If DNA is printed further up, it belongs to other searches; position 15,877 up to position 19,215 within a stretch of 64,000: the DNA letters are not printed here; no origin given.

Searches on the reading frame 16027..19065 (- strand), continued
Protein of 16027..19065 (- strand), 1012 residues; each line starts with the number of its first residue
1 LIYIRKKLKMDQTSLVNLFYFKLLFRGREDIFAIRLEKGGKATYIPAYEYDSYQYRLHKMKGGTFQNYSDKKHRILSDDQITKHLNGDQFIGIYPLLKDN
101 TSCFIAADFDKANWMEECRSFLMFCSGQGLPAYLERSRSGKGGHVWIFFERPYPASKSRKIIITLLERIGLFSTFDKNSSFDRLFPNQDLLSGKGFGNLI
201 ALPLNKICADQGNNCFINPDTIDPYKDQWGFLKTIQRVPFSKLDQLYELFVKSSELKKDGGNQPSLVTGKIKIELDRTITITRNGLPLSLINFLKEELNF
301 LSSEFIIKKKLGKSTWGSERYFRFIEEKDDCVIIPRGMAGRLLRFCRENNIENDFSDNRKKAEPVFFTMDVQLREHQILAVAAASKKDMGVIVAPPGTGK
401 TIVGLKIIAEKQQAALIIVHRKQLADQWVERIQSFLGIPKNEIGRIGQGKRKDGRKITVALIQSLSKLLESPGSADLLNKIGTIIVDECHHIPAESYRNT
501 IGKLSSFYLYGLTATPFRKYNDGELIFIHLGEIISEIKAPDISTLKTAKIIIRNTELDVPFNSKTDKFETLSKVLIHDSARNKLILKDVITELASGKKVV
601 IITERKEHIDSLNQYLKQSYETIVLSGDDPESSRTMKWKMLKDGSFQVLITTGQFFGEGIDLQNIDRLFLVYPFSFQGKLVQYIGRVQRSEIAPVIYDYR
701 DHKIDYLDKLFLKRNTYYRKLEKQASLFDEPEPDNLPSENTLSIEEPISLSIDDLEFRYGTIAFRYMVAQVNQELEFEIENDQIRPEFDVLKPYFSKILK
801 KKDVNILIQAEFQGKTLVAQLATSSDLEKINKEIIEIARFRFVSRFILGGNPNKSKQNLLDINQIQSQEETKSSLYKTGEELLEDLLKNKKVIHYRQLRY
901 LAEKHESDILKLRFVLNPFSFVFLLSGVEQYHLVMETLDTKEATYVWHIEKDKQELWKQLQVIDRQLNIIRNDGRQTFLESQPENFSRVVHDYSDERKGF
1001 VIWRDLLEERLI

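Call 14: find_homologous_proteins(query=window:16027-19065:-, max_evalue=1e-10)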
Query window:16027-19065:- (1012 aa): 7995 proteins with E <= 1e-10 among 8000 candidates; the best 120 are listed.
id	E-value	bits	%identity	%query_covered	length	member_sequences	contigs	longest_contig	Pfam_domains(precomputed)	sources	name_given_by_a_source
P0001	0.0e+0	2265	100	99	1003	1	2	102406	PF00270.36,PF22548.3,PF13401.13,PF00271.38,PF04851.22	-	-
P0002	0.0e+0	1913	84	99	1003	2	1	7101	PF00270.36,PF22548.3,PF13401.13,PF00271.38,PF04851.22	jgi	jgi:superfamily II DNA or RNA helicase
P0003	0.0e+0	1892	83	99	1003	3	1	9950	PF00270.36,PF22548.3,PF00271.38,PF04851.22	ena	-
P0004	0.0e+0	1888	84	98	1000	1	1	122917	PF00270.36,PF22548.3,PF13401.13,PF00271.38,PF04851.22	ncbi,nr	ncbi:MAG: DEAD/DEAH box helicase family protein [Bacteroidetes bacterium]|nr:DEAD/DEAH box helicase 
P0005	0.0e+0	1877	83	98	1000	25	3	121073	PF00270.36,PF22548.3,PF13401.13,PF00271.38,PF04851.22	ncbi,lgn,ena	-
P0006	0.0e+0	1866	82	99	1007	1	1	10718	PF00270.36,PF22548.3,PF13401.13,PF00271.38,PF04851.22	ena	-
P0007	0.0e+0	1865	82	98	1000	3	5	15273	PF00270.36,PF22548.3,PF13401.13,PF00271.38,PF04851.22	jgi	jgi:superfamily II DNA or RNA helicase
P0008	0.0e+0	1862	81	99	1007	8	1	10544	PF00270.36,PF22548.3,PF13401.13,PF00271.38,PF04851.22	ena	-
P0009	0.0e+0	1858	82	98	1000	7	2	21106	PF00270.36,PF22548.3,PF13401.13,PF00271.38,PF04851.22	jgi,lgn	-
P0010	0.0e+0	1849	82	98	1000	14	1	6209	PF00270.36,PF22548.3,PF13401.13,PF00271.38,PF04851.22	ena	-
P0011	0.0e+0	1847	82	98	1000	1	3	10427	PF00270.36,PF22548.3,PF00271.38,PF04851.22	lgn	-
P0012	0.0e+0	1843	81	98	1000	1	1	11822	PF00270.36,PF22548.3,PF00271.38,PF04851.22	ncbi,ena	-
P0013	0.0e+0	1838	81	99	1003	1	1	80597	PF00270.36,PF22548.3,PF00271.38,PF04851.22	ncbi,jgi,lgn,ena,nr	ncbi:MAG: DEAD/DEAH box helicase [Bacteroidales bacterium]|nr:DEAD/DEAH box helicase [Bacteroidales 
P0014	0.0e+0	1797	78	99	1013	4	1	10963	PF00270.36,PF22548.3,PF00271.38,PF04851.22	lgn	-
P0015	0.0e+0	1795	79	99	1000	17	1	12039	PF00270.36,PF22548.3,PF00271.38,PF04851.22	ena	-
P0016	0.0e+0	1795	79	98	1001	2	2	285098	PF00270.36,PF22548.3,PF13401.13,PF00271.38,PF04851.22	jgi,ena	-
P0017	0.0e+0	1771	78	99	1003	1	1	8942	PF00270.36,PF22548.3,PF00271.38,PF04851.22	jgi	jgi:superfamily II DNA or RNA helicase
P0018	0.0e+0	1674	85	87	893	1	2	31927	PF00270.36,PF22548.3,PF13401.13,PF00271.38,PF04851.22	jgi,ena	-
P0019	0.0e+0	1611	70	99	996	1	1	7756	PF00270.36,PF22548.3,PF00271.38,PF04851.22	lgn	-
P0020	0.0e+0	1606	70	98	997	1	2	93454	PF00270.36,PF22548.3,PF00271.38,PF04851.22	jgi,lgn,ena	-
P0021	0.0e+0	1601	70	98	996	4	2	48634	PF00270.36,PF22548.3,PF00271.38,PF04851.22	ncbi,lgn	-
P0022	0.0e+0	1595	70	98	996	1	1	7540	PF00270.36,PF22548.3,PF00271.38,PF04851.22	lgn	-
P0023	0.0e+0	1593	70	98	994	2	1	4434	PF00270.36,PF22548.3,PF00271.38,PF04851.22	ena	-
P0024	0.0e+0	1589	93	62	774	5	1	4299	PF00270.36,PF22548.3,PF13401.13,PF00271.38,PF04851.22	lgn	-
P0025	0.0e+0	1571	68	98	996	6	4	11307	PF00270.36,PF22548.3,PF00271.38,PF04851.22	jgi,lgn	-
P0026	0.0e+0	1571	69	98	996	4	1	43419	PF00270.36,PF22548.3,PF00271.38,PF04851.22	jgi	-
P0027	0.0e+0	1557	68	98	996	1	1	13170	PF00270.36,PF22548.3,PF00271.38,PF04851.22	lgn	-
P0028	0.0e+0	1534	93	72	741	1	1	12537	PF00270.36,PF22548.3,PF00271.38,PF04851.22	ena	-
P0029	0.0e+0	1527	67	99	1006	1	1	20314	PF00270.36,PF22548.3,PF13401.13,PF00271.38,PF04851.22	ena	-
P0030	0.0e+0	1524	67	98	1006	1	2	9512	PF00270.36,PF22548.3,PF00271.38,PF04851.22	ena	-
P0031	0.0e+0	1521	66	99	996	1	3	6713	PF00270.36,PF22548.3,PF00271.38,PF04851.22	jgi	-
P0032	0.0e+0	1521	66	98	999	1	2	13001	PF00270.36,PF22548.3,PF00271.38,PF04851.22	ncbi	-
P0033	0.0e+0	1506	66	98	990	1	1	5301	PF00270.36,PF22548.3,PF00271.38,PF04851.22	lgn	-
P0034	0.0e+0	1506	65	99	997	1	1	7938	PF00270.36,PF22548.3,PF00271.38,PF04851.22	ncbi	-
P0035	0.0e+0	1489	67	96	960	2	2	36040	PF00270.36,PF22548.3,PF18766.8,PF00271.38,PF04851.22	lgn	-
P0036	0.0e+0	1485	64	99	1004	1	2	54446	PF00270.36,PF22548.3,PF18766.8,PF13401.13,PF00271.38,PF04851.22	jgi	jgi:superfamily II DNA or RNA helicase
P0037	0.0e+0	1482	65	98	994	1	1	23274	PF00270.36,PF22548.3,PF18766.8,PF00271.38,PF04851.22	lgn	-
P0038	0.0e+0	1480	64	98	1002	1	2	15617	PF00270.36,PF22548.3,PF18766.8,PF13401.13,PF00271.38,PF04851.22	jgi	jgi:superfamily II DNA or RNA helicase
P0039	0.0e+0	1480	65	98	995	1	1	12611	PF00270.36,PF00176.30,PF22548.3,PF00271.38,PF04851.22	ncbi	-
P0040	0.0e+0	1480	64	99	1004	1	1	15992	PF00270.36,PF22548.3,PF18766.8,PF13401.13,PF00271.38,PF04851.22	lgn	-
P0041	0.0e+0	1479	67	96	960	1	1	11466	PF00270.36,PF22548.3,PF18766.8,PF00271.38,PF04851.22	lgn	-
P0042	0.0e+0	1476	64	99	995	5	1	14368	PF00270.36,PF00176.30,PF22548.3,PF13401.13,PF00271.38,PF04851.22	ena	-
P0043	0.0e+0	1475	64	98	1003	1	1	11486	PF00270.36,PF22548.3,PF18766.8,PF13401.13,PF00271.38,PF04851.22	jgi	jgi:superfamily II DNA or RNA helicase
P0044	0.0e+0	1474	65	98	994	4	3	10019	PF00270.36,PF22548.3,PF00271.38,PF04851.22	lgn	-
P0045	0.0e+0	1473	64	98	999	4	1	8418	PF00270.36,PF22548.3,PF00271.38,PF04851.22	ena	-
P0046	0.0e+0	1472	65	98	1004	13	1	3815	PF00270.36,PF22548.3,PF18766.8,PF13401.13,PF00271.38,PF04851.22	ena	-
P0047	0.0e+0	1471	64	98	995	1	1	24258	PF00270.36,PF00176.30,PF22548.3,PF13401.13,PF00271.38,PF04851.22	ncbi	-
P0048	0.0e+0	1469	65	98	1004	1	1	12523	PF00270.36,PF00176.30,PF22548.3,PF18766.8,PF13401.13,PF00271.38,PF04851.22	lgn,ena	-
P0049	0.0e+0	1468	64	98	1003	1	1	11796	PF00270.36,PF22548.3,PF18766.8,PF13401.13,PF00271.38,PF04851.22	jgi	jgi:superfamily II DNA or RNA helicase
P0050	0.0e+0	1466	65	98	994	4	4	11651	PF00270.36,PF00176.30,PF22548.3,PF00271.38,PF04851.22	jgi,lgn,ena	jgi:superfamily II DNA or RNA helicase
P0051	0.0e+0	1466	64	99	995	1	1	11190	PF00270.36,PF00176.30,PF22548.3,PF13401.13,PF00271.38,PF04851.22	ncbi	ncbi:MAG: DEAD/DEAH box helicase family protein [Bacteroidia bacterium]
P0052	0.0e+0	1466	64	98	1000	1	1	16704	PF00270.36,PF22548.3,PF13401.13,PF00271.38,PF04851.22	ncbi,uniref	ncbi:TOTE conflict system archaeo-eukaryotic primase domain-containing protein [Flavobacterium sp. Z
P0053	0.0e+0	1466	64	98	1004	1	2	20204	PF00270.36,PF22548.3,PF18766.8,PF13401.13,PF00271.38,PF04851.22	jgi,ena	-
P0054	0.0e+0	1465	63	100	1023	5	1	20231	PF00270.36,PF22548.3,PF18766.8,PF13401.13,PF00271.38,PF04851.22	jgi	-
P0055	0.0e+0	1465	64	98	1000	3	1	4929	PF00270.36,PF22548.3,PF13401.13,PF00271.38,PF04851.22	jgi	jgi:superfamily II DNA or RNA helicase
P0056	0.0e+0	1465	65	98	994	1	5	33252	PF00270.36,PF00176.30,PF22548.3,PF00271.38,PF04851.22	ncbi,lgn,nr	ncbi:MAG: DEAD/DEAH box helicase [Bacteroidia bacterium]|nr:DEAD/DEAH box helicase [Bacteroidia bact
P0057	0.0e+0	1464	65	98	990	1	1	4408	PF00270.36,PF22548.3,PF00271.38,PF04851.22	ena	-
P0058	0.0e+0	1464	64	99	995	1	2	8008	PF00270.36,PF00176.30,PF22548.3,PF00271.38,PF04851.22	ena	-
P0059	0.0e+0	1463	65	98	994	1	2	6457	PF00270.36,PF00176.30,PF22548.3,PF00271.38,PF04851.22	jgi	jgi:superfamily II DNA or RNA helicase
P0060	0.0e+0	1463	64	99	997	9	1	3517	PF00270.36,PF22548.3,PF18766.8,PF13401.13,PF00271.38,PF04851.22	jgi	jgi:superfamily II DNA or RNA helicase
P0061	0.0e+0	1463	63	99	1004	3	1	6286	PF00270.36,PF22548.3,PF18766.8,PF13401.13,PF00271.38,PF04851.22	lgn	-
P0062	0.0e+0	1463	64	98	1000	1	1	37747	PF00270.36,PF22548.3,PF13401.13,PF00271.38,PF04851.22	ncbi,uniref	ncbi:TOTE conflict system archaeo-eukaryotic primase domain-containing protein [Flavobacterium sp. X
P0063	0.0e+0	1462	65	98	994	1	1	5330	PF00270.36,PF00176.30,PF22548.3,PF00271.38,PF04851.22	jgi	jgi:superfamily II DNA or RNA helicase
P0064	0.0e+0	1461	64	98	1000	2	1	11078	PF00270.36,PF22548.3,PF00271.38,PF04851.22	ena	-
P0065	0.0e+0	1461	64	98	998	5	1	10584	PF00270.36,PF22548.3,PF00271.38,PF04851.22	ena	-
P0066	0.0e+0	1461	64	98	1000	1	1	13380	PF00270.36,PF22548.3,PF00271.38,PF04851.22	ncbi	-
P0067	0.0e+0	1460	63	99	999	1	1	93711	PF00270.36,PF22548.3,PF00271.38,PF04851.22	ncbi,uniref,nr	ncbi:DEAD/DEAH box helicase [Flavobacterium muglaense]|uniref:DEAD/DEAH box helicase family protein 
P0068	0.0e+0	1460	64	98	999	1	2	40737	PF00270.36,PF22548.3,PF00271.38,PF04851.22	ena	-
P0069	0.0e+0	1460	64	99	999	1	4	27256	PF00270.36,PF22548.3,PF18766.8,PF00271.38,PF04851.22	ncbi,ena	-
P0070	0.0e+0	1460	64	98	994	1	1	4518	PF00270.36,PF00176.30,PF22548.3,PF00271.38,PF04851.22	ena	-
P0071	0.0e+0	1459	64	99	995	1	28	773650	PF00270.36,PF00176.30,PF22548.3,PF13401.13,PF00271.38,PF04851.22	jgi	jgi:superfamily II DNA or RNA helicase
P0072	0.0e+0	1459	64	98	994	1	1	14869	PF00270.36,PF22548.3,PF00271.38,PF04851.22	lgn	-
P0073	0.0e+0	1459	65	98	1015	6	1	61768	PF00270.36,PF22548.3,PF00271.38,PF04851.22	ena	-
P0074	0.0e+0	1459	64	98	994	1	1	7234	PF00270.36,PF00176.30,PF22548.3,PF00271.38,PF04851.22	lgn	-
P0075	0.0e+0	1458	64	99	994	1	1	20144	PF00270.36,PF00176.30,PF22548.3,PF00271.38,PF04851.22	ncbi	-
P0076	0.0e+0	1458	64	98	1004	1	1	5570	PF00270.36,PF22548.3,PF18766.8,PF13401.13,PF00271.38,PF04851.22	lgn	-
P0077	0.0e+0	1458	63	99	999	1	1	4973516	PF00270.36,PF22548.3,PF00271.38,PF04851.22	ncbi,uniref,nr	ncbi:DEAD/DEAH box helicase [Flavobacterium sp. 5]|uniref:DEAD/DEAH box helicase n=1 Tax=Flavobacter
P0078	0.0e+0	1457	63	98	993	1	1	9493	PF00270.36,PF00176.30,PF22548.3,PF00271.38,PF04851.22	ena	-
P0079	0.0e+0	1457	64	98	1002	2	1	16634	PF00270.36,PF22548.3,PF00271.38,PF04851.22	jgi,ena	-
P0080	0.0e+0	1457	64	98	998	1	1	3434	PF00270.36,PF22548.3,PF18766.8,PF13401.13,PF00271.38,PF04851.22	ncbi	ncbi:MAG TPA: DEAD/DEAH box helicase family protein [Prolixibacteraceae bacterium]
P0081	0.0e+0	1457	64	99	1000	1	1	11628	PF00270.36,PF22548.3,PF00271.38,PF04851.22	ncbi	-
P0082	0.0e+0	1457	64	98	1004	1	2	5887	PF00270.36,PF22548.3,PF18766.8,PF13401.13,PF00271.38,PF04851.22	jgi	-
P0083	0.0e+0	1457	63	99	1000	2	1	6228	PF00270.36,PF22548.3,PF13401.13,PF00271.38,PF04851.22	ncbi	-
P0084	0.0e+0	1456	64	98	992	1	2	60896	PF00270.36,PF00176.30,PF22548.3,PF00271.38,PF04851.22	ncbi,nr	ncbi:MAG TPA: DEAD/DEAH box helicase family protein [Chitinophagaceae bacterium]|nr:DEAD/DEAH box he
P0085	0.0e+0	1456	64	98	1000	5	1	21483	PF00270.36,PF22548.3,PF00271.38,PF04851.22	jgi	jgi:superfamily II DNA or RNA helicase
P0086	0.0e+0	1456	64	98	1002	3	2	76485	PF00270.36,PF22548.3,PF00271.38,PF04851.22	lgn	-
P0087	0.0e+0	1455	64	100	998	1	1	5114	PF00270.36,PF22548.3,PF00271.38,PF04851.22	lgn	-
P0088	0.0e+0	1455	64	99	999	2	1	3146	PF00270.36,PF22548.3,PF18766.8,PF00271.38,PF04851.22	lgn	-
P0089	0.0e+0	1455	63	99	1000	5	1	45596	PF00270.36,PF22548.3,PF00271.38,PF04851.22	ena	-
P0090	0.0e+0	1455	63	99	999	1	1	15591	PF00270.36,PF22548.3,PF18766.8,PF00271.38,PF04851.22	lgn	-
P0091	0.0e+0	1455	64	98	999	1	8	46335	PF00270.36,PF22548.3,PF00271.38,PF04851.22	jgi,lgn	jgi:superfamily II DNA or RNA helicase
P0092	0.0e+0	1455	65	98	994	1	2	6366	PF00270.36,PF00176.30,PF22548.3,PF00271.38,PF04851.22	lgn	-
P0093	0.0e+0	1454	63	98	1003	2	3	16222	PF00270.36,PF22548.3,PF00271.38,PF04851.22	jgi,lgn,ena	jgi:superfamily II DNA or RNA helicase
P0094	0.0e+0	1454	63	99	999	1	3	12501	PF00270.36,PF22548.3,PF00271.38,PF04851.22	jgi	jgi:superfamily II DNA or RNA helicase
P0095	0.0e+0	1454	64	99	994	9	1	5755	PF00270.36,PF22548.3,PF18766.8,PF00271.38,PF04851.22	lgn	-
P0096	0.0e+0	1453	64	99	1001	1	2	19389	PF00270.36,PF22548.3,PF13401.13,PF00271.38,PF04851.22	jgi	-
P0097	0.0e+0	1453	63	99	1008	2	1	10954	PF00270.36,PF22548.3,PF00271.38,PF04851.22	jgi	jgi:superfamily II DNA or RNA helicase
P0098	0.0e+0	1453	63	99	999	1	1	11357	PF00270.36,PF22548.3,PF00271.38,PF04851.22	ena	-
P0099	0.0e+0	1453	63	99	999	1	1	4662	PF00270.36,PF22548.3,PF00271.38,PF04851.22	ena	-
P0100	0.0e+0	1453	65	98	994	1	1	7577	PF00270.36,PF22548.3,PF00271.38,PF04851.22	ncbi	-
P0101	0.0e+0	1453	64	98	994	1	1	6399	PF00270.36,PF22548.3,PF00271.38,PF04851.22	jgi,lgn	jgi:superfamily II DNA or RNA helicase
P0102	0.0e+0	1452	64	99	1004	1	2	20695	PF00270.36,PF22548.3,PF18766.8,PF00271.38,PF04851.22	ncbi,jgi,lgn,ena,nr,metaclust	ncbi:MAG TPA: DEAD/DEAH box helicase family protein [Prolixibacteraceae bacterium]|nr:DEAD/DEAH box 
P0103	0.0e+0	1452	64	98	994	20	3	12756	PF00270.36,PF22548.3,PF00271.38,PF04851.22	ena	-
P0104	0.0e+0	1452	64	98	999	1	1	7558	PF00270.36,PF22548.3,PF00271.38,PF04851.22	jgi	jgi:superfamily II DNA or RNA helicase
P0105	0.0e+0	1451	63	99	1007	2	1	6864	PF00270.36,PF22548.3,PF00271.38,PF04851.22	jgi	jgi:superfamily II DNA or RNA helicase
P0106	0.0e+0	1451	63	99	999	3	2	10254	PF00270.36,PF22548.3,PF00271.38,PF04851.22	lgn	-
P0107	0.0e+0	1451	64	99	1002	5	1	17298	PF00270.36,PF00176.30,PF22548.3,PF18766.8,PF13401.13,PF00271.38,PF04851.22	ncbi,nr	ncbi:MAG: DEAD/DEAH box helicase [Bacteroidales bacterium]|nr:DEAD/DEAH box helicase [Bacteroidales 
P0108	0.0e+0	1450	64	98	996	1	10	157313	PF00270.36,PF00176.30,PF22548.3,PF00271.38,PF04851.22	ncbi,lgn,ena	-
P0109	0.0e+0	1450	62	100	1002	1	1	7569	PF00270.36,PF00176.30,PF22548.3,PF00271.38,PF04851.22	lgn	-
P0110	0.0e+0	1449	65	98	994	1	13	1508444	PF00270.36,PF00176.30,PF22548.3,PF00271.38,PF04851.22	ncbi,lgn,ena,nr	ncbi:MAG: DEAD/DEAH box helicase family protein [Ferruginibacter sp.]|nr:DEAD/DEAH box helicase fami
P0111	0.0e+0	1449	63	98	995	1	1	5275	PF00270.36,PF22548.3,PF00271.38,PF04851.22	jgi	jgi:superfamily II DNA or RNA helicase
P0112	0.0e+0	1449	64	98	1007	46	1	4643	PF00270.36,PF00176.30,PF22548.3,PF13401.13,PF00271.38,PF04851.22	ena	-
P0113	0.0e+0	1449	63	99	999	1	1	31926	PF00270.36,PF22548.3,PF00271.38,PF04851.22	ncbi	-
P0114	0.0e+0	1449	63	98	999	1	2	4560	PF00270.36,PF22548.3,PF00271.38,PF04851.22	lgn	-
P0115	0.0e+0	1449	64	98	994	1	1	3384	PF00270.36,PF00176.30,PF22548.3,PF00271.38,PF04851.22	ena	-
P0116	0.0e+0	1449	64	98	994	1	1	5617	PF00270.36,PF22548.3,PF00271.38,PF04851.22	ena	-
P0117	0.0e+0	1448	63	99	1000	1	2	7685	PF00270.36,PF00176.30,PF22548.3,PF18766.8,PF00271.38,PF04851.22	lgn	-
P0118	0.0e+0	1448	66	96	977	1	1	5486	PF00270.36,PF22548.3,PF18766.8,PF13401.13,PF00271.38,PF04851.22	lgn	-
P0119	0.0e+0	1448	64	99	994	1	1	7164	PF00270.36,PF00176.30,PF22548.3,PF00271.38,PF04851.22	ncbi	-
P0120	0.0e+0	1448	63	99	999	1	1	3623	PF00270.36,PF22548.3,PF00271.38,PF04851.22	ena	-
